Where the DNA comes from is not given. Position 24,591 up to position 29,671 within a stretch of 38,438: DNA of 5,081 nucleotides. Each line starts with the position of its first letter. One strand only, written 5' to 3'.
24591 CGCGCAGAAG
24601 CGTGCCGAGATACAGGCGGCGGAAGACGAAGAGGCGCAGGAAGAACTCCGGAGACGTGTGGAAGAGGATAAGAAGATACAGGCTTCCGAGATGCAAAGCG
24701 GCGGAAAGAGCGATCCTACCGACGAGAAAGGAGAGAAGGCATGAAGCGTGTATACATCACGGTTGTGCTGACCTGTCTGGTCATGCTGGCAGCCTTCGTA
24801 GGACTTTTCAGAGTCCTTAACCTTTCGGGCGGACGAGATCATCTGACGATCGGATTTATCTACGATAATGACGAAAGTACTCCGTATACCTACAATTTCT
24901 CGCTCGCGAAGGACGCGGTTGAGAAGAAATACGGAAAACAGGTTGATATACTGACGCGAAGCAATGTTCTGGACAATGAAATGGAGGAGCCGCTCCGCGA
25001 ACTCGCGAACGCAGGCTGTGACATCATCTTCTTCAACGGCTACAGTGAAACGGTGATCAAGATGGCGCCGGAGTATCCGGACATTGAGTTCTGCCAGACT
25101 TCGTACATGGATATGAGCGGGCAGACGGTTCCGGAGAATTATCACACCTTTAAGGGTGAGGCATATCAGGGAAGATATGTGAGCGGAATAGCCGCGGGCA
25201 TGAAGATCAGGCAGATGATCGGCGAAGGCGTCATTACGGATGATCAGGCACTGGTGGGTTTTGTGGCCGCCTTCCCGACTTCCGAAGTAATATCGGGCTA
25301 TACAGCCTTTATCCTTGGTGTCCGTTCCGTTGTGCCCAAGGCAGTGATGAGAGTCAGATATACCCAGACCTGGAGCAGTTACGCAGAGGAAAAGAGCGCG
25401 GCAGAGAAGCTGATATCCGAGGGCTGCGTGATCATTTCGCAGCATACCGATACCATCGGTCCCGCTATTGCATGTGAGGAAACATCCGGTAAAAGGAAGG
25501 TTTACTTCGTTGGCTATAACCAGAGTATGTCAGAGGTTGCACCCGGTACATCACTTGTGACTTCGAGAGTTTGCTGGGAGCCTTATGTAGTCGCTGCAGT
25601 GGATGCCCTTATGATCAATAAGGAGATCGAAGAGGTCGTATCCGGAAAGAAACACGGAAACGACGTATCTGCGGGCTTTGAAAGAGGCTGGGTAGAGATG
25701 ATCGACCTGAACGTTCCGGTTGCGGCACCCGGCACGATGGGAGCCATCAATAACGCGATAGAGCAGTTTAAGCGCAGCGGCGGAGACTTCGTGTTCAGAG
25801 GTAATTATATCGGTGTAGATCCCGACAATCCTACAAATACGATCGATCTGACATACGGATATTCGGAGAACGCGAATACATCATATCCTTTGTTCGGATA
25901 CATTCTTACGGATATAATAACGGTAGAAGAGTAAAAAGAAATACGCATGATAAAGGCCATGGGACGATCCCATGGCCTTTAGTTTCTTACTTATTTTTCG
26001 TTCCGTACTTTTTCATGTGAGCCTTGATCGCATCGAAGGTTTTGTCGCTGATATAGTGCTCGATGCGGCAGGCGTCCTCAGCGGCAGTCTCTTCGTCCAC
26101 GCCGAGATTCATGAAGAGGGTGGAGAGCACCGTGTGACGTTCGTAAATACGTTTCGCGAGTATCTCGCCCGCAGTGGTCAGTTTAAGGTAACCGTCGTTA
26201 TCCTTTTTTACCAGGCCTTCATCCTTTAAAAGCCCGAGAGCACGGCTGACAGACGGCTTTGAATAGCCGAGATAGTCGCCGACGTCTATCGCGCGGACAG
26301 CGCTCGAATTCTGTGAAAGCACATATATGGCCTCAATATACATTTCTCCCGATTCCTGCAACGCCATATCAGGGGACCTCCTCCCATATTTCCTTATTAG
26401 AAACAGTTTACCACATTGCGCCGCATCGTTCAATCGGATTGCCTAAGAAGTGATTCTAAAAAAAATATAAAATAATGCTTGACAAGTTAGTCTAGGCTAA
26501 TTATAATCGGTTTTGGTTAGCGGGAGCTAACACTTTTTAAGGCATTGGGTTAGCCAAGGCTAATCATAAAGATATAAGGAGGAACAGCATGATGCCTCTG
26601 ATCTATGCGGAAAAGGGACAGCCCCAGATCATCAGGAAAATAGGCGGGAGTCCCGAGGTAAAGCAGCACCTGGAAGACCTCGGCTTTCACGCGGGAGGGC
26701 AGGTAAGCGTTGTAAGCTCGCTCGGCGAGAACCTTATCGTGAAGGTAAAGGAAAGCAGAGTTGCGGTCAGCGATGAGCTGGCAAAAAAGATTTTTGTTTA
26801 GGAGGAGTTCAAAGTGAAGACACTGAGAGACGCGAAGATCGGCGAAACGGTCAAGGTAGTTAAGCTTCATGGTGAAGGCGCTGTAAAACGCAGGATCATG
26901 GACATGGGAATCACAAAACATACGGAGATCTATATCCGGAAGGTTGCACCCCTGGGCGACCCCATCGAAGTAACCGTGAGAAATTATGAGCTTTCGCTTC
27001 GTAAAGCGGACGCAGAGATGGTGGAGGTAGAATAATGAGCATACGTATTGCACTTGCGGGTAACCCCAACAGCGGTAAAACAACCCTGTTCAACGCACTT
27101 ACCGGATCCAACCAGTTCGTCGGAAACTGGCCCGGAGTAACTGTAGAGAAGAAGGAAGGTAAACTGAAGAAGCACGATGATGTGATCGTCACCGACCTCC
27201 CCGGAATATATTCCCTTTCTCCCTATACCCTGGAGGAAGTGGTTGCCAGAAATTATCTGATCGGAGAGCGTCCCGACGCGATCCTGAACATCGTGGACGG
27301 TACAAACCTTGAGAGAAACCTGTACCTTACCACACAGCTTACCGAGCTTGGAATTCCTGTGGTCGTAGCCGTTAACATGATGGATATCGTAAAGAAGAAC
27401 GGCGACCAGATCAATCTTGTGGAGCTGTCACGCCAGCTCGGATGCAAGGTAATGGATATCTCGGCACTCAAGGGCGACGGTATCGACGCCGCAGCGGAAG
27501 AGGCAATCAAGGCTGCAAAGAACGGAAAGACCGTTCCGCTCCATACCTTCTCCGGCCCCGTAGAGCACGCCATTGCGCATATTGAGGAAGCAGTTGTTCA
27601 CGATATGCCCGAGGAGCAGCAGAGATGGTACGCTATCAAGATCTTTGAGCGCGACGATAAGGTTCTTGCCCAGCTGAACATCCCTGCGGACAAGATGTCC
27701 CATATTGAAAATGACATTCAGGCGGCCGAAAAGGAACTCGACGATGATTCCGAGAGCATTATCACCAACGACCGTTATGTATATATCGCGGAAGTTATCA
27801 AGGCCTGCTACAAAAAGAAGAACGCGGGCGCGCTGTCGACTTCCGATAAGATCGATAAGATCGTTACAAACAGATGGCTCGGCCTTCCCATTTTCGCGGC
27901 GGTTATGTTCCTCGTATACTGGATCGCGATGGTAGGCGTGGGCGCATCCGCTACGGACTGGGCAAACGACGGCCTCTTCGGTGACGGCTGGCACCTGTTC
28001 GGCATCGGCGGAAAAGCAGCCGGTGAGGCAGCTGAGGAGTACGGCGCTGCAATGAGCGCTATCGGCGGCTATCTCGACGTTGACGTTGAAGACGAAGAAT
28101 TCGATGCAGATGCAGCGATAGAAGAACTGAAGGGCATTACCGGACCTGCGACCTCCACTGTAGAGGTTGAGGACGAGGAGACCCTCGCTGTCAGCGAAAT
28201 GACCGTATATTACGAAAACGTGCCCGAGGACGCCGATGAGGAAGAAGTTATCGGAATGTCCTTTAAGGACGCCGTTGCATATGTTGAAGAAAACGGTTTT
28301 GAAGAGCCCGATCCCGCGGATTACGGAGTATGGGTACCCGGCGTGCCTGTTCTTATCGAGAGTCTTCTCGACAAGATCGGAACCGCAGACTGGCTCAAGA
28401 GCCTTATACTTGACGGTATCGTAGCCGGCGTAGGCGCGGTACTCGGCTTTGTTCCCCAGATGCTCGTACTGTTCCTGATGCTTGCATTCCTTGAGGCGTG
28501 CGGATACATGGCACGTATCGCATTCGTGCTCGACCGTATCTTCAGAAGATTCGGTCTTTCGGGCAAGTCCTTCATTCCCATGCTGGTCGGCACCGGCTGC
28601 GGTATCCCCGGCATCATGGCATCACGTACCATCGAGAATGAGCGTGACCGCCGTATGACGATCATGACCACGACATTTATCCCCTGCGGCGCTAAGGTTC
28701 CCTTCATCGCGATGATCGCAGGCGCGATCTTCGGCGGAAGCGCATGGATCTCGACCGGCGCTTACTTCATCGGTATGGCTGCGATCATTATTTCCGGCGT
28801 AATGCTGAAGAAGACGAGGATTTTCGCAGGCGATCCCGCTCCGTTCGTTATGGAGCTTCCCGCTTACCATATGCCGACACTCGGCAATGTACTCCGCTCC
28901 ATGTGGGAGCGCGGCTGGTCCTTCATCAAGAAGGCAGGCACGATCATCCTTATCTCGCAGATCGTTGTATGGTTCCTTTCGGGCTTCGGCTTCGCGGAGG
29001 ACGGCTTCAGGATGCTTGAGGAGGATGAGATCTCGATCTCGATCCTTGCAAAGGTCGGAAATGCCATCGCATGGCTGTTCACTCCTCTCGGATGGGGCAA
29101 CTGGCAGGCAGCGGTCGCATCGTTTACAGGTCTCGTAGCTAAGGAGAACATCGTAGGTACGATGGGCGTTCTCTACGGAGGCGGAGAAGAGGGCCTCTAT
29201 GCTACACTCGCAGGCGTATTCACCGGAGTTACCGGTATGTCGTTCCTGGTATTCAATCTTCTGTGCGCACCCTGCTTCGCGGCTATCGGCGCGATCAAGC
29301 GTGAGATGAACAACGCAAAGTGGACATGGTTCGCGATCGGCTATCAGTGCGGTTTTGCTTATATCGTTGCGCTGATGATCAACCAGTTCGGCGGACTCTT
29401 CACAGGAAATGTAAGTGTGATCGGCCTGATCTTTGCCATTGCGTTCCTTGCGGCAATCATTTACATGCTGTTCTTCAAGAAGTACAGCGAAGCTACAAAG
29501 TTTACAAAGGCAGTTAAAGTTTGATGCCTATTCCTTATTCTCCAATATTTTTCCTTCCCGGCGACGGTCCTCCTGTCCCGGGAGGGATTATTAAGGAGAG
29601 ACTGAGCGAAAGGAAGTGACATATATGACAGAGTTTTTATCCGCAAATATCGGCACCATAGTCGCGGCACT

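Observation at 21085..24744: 1219-aa protein fusing a polytopic N-terminal membrane module, an extracytoplasmic Reg_prop/Y_Y_Y beta-propeller sensor and an HD-GYP output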

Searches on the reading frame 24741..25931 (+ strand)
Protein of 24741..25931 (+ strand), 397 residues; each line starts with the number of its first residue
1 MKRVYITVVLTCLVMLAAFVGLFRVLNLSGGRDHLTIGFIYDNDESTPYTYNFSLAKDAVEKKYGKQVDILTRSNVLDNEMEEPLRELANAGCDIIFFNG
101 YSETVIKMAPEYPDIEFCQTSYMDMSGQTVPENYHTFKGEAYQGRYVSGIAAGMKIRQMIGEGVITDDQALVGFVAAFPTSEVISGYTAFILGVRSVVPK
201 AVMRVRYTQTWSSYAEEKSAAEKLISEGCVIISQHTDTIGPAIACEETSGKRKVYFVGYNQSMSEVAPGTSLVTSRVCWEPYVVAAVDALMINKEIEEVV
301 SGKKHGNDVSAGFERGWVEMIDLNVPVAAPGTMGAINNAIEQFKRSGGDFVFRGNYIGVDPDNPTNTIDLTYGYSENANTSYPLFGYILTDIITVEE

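Call 6: search_protein_families(library=pfam, proteins=[window:24741-25931:+], max_evalue=0.001)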
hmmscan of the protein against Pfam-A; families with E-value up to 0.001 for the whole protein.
window:24741-25931:+ (397 aa): 1 family
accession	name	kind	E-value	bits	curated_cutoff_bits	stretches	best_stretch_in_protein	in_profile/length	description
PF02608.20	Bmp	-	1.4e-25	90.3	24.1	1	48-322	16-270/301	ABC transporter substrate-binding protein PnrA-like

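Call 7: search_protein_families(library=ncbifam, proteins=[window:24741-25931:+], max_evalue=0.00001)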
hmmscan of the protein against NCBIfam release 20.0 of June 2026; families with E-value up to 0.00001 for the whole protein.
window:24741-25931:+ (397 aa): 0 families

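Call 18: search_solved_structures(query=window:24741-25931:+, max_evalue=0.001, show_alignments=2)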
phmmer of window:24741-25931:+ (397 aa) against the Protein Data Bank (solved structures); distinct sequences matched with E-value up to 0.001: 3.
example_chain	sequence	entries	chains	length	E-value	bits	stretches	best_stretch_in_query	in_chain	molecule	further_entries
3s99_A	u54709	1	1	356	2.8e-25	92.4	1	32-291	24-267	Basic membrane lipoprotein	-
6pi5_A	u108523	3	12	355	2.5e-23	85.9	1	32-324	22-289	Atrazine periplasmic binding protein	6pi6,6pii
4p98_A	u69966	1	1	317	8.8e-07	31.5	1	45-237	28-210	Extracellular solute-binding protein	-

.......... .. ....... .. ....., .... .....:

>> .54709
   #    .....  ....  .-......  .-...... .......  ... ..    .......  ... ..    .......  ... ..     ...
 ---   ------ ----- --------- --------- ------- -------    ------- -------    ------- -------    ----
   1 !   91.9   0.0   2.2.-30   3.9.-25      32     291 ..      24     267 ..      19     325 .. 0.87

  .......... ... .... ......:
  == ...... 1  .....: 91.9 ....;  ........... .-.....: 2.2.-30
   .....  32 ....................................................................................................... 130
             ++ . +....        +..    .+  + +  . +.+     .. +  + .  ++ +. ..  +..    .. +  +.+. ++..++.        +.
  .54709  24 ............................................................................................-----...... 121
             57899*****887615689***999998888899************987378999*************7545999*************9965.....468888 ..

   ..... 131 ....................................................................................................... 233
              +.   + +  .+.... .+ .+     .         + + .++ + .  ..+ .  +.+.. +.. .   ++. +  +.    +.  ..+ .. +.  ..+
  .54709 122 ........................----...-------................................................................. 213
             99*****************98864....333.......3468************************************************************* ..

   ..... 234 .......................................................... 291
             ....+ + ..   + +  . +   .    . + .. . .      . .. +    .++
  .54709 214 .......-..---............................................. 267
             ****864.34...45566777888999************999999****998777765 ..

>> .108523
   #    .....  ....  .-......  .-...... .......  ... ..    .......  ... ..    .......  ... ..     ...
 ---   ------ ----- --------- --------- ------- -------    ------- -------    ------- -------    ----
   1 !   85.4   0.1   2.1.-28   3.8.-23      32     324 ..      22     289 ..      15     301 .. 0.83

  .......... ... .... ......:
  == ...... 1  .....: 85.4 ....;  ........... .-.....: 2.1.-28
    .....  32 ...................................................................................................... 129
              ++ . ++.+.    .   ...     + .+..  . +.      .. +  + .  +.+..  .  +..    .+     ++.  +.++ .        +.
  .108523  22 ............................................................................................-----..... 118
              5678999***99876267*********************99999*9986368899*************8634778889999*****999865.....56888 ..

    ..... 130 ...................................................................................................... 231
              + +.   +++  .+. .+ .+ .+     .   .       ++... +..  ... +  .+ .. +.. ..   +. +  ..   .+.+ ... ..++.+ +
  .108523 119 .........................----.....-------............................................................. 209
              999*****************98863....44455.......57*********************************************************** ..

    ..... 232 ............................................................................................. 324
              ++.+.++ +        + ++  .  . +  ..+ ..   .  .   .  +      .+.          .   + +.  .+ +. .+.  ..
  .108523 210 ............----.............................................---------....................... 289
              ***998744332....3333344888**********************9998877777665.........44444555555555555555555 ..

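Call 65: find_homologous_proteins(query=window:24741-25931:+, max_evalue=0.00001)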
Query window:24741-25931:+ (397 aa): 2571 proteins with E <= 0.00001 among 6649 candidates; the best 120 are listed.
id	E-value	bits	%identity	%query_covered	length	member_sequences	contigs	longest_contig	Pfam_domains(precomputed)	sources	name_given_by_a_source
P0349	2.4e-265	897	100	100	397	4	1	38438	PF02608.21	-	-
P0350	4.4e-263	890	99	100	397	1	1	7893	PF02608.21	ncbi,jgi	jgi:basic membrane protein A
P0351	5.9e-259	876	97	100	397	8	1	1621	PF02608.21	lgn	-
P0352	1.1e-256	869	96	100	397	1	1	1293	PF02608.21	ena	-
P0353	2.2e-256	868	96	100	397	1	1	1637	PF02608.21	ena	-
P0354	5.7e-220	748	82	100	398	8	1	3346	PF02608.21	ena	-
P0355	4.0e-219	745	81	100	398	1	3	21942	PF02608.21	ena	-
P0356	3.9e-212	722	79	100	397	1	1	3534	PF02608.21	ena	-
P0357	4.7e-212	722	78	100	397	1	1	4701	PF02608.21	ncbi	-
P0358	3.8e-211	719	79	100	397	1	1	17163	PF02608.21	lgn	-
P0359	4.1e-211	719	80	100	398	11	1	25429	PF02608.21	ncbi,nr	ncbi:MAG: BMP family ABC transporter substrate-binding protein [Lachnospiraceae bacterium]|nr:BMP fa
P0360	4.5e-211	719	79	99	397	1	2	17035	PF02608.21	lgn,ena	-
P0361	5.2e-211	719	78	100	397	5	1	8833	PF02608.21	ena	-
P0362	4.6e-210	716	78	100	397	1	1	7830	PF02608.21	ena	-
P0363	9.8e-210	714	78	100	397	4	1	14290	PF02608.21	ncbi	-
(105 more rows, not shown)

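Call 67: search_solved_structures(query=window:24741-25931:+, max_evalue=10, show_alignments=0)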
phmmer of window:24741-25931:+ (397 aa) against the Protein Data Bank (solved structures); distinct sequences matched with E-value up to 10: 9.
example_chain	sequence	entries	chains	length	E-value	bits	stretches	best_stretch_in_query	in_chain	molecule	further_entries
3s99_A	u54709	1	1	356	2.8e-25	92.4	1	32-291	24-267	Basic membrane lipoprotein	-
6pi5_A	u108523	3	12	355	2.5e-23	85.9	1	32-324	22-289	Atrazine periplasmic binding protein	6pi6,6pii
4p98_A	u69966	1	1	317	8.8e-07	31.5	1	45-237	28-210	Extracellular solute-binding protein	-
7x0r_A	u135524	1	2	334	0.065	15.5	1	35-273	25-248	Lbp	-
6yab_AAA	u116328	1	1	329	0.18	14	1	169-249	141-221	Lipoprotein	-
6yab_DDD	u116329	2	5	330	0.19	14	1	169-249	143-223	Lipoprotein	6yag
6ya3_C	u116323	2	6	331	0.19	14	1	169-249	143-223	Lipoprotein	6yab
6y9u_A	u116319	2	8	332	0.19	14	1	169-249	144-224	Lipoprotein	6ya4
1qf9_A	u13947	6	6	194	1.3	11.2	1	22-103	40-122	PROTEIN (URIDYLMONOPHOSPHATE/CYTIDYLMONOPHOSPHATE KINASE) | URIDYLMONOPHOSPHATE/CYTIDYLMONOPHOSPHATE KINASE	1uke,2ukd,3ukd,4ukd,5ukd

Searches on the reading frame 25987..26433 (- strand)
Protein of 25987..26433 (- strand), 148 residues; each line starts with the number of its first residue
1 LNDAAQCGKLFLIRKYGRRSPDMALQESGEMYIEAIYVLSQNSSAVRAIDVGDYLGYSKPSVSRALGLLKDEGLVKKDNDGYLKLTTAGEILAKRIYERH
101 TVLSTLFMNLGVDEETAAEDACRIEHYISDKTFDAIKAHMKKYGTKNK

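Call 6: search_protein_families(library=pfam, proteins=[window:25987-26433:-], max_evalue=0.001)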
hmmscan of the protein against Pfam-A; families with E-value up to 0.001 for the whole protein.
window:25987-26433:- (148 aa): 6 families
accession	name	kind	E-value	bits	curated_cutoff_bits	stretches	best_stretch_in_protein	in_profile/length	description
PF02742.21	Fe_dep_repr_C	-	1.9e-15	57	27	1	86-142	1-58/70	Iron dependent repressor, metal binding and dimerisation domain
PF01325.25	Fe_dep_repress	-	4.4e-09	36.8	26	1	25-78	2-55/60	Iron dependent repressor, N-terminal DNA binding domain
PF25213.1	HVO_A0261_N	-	1.7e-06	28.2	35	1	45-97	24-75/86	HVO_A0261 N-terminal domain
PF12802.13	MarR_2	-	3.9e-06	27.4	27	1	37-77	12-52/61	MarR family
PF13545.12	HTH_Crp_2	-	0.00015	22.1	27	1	50-78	27-56/70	Crp-like helix-turn-helix domain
PF09339.16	HTH_IclR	-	0.00068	19.8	22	0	39-78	12-51/52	IclR helix-turn-helix domain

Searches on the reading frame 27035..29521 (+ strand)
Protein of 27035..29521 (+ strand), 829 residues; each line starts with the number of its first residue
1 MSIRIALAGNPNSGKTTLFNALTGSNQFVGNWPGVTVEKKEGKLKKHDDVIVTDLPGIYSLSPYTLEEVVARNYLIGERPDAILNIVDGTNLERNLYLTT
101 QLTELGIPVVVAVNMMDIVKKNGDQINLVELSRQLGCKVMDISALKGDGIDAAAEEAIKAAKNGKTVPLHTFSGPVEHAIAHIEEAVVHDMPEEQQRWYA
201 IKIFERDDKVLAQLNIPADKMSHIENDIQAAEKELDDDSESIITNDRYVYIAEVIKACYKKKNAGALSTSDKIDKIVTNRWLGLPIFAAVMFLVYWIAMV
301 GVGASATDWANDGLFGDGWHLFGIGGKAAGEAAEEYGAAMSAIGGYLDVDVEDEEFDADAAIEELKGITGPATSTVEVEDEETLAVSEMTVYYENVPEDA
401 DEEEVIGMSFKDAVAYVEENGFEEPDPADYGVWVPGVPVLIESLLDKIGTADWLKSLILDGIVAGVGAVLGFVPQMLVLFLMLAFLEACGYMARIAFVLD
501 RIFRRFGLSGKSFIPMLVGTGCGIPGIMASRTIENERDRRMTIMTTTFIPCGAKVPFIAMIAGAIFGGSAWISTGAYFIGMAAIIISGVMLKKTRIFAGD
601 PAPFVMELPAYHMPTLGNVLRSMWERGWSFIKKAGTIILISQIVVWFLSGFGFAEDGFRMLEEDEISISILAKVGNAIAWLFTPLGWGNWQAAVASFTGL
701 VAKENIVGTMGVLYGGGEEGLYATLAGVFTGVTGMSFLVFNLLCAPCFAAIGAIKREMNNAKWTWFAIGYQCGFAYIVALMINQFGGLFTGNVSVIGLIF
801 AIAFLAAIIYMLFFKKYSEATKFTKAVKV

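Call 7: search_protein_families(library=ncbifam, proteins=[window:27035-29521:+], max_evalue=0.00001)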
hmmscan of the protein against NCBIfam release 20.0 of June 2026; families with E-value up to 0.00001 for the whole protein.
window:27035-29521:+ (829 aa): 16 families
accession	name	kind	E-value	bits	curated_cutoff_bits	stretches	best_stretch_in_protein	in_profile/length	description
TIGR00437.1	feoB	equivalog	7.4e-164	546.7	315.65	2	450-757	295-594/594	ferrous iron transport protein B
NF007105.0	PRK09554.1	equivalog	1.9e-150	502.5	683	3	3-304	4-304/772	Fe(2+) transporter permease subunit FeoB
TIGR03594.1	GTPase_EngA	equivalog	4.1e-16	59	306.7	1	4-165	2-164/432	ribosome biogenesis GTPase Der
NF000908.1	PRK00089.1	equivalog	7.6e-13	48.4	237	1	4-165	5-171/291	GTPase Era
NF003255.0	PRK04213.1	equivalog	4.7e-12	45.6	164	1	3-58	10-62/204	GTP-binding protein EngB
TIGR03918.1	GTP_HydF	equivalog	1.6e-10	40.4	325.55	1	3-164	8-170/392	[FeFe] hydrogenase H-cluster maturation GTPase HydF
TIGR00436.1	era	equivalog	7.5e-10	38.6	116.25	1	4-155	2-157/270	GTPase Era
TIGR00231.1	small_GTP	domain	7.7e-10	38.8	42.5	1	3-155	4-160/164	GTP-binding protein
NF007171.0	PRK09602.1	subfamily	8.4e-08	31.5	387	1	1-42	1-42/397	YchF-related putative GTPase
TIGR03596.1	GTPase_YlqF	equivalog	1.8e-07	30.8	208.2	1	2-59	118-174/276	ribosome biogenesis GTPase YlqF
NF008955.0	PRK12297.1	equivalog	1.9e-07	30.4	406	1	5-176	162-343/429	GTPase ObgE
NF008956.1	PRK12299.1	equivalog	2.9e-07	29.8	300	1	5-160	161-324/327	GTPase ObgE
TIGR02729.1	Obg_CgtA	equivalog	8.8e-07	28.2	280.25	1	5-159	160-326/329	Obg family GTPase CgtA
NF002828.0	PRK03003.1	equivalog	1.4e-06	27.2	631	1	5-163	43-202/477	ribosome biogenesis GTPase Der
NF003661.0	PRK05291.1-3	equivalog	2e-06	27.5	380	1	3-160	217-369/448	tRNA uridine-5-carboxymethylaminomethyl(34) synthesis GTPase MnmE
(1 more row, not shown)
